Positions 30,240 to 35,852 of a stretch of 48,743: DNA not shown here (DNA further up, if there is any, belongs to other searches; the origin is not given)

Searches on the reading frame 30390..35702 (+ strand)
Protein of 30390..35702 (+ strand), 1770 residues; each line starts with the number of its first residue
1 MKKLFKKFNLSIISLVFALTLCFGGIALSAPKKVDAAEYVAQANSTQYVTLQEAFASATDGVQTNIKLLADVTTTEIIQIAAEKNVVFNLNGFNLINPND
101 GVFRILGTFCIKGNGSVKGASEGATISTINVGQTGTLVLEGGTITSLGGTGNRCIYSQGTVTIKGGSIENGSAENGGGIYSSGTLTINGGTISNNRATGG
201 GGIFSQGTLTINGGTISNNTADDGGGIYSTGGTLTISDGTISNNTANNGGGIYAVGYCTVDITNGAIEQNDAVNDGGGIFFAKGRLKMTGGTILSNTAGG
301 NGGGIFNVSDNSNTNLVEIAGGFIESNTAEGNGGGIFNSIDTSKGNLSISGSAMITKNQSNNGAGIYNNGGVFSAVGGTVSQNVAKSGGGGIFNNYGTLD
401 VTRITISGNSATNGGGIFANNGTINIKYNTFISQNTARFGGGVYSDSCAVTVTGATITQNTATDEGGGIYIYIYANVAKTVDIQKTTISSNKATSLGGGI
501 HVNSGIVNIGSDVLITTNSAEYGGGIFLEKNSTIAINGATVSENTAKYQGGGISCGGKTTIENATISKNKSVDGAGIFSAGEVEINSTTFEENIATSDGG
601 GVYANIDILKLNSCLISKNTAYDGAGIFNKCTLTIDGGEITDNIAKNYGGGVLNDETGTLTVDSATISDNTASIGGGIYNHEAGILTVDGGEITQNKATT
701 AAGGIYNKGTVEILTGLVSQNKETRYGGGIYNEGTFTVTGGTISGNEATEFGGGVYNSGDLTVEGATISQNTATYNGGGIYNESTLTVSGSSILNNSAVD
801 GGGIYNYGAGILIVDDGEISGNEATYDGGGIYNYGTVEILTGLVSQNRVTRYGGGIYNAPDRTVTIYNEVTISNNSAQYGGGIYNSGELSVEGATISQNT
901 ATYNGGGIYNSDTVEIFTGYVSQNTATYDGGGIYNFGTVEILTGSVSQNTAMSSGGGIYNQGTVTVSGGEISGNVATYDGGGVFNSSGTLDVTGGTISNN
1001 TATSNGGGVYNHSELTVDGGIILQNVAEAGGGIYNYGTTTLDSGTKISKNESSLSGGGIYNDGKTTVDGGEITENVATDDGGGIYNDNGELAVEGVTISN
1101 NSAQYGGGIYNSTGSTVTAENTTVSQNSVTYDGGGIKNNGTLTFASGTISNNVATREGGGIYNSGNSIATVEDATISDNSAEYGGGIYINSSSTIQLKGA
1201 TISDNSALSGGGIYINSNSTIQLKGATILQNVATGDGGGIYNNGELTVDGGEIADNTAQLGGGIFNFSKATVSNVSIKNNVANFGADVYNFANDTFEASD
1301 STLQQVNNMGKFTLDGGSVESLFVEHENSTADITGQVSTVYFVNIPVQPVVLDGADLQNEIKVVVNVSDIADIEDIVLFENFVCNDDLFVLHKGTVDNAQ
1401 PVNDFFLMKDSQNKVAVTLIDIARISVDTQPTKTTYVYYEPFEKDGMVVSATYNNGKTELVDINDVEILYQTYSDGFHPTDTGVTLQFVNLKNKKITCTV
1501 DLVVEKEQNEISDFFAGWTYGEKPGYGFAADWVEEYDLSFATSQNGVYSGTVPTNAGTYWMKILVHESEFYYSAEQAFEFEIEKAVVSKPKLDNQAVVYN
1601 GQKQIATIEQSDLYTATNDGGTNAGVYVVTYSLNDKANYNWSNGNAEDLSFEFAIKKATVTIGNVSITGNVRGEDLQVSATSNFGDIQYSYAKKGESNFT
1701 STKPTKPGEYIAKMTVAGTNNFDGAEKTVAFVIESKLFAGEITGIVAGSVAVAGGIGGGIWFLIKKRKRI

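Call 51: search_protein_families(library=pfam, proteins=[window:30390-35702:+], max_evalue=0.001)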
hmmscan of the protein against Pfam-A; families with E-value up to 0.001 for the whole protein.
window:30390-35702:+ (1770 aa): 2 families
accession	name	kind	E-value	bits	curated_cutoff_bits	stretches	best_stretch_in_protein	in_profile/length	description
PF02415.23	Chlam_PMP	-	4.4e-35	116.3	20.6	0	587-604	1-18/19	Chlamydia polymorphic membrane protein (Chlamydia_PMP) repeat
PF07523.18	Big_3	-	0.00016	22.3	21.2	1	1429-1500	1-68/68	Bacterial Ig-like domain (group 3)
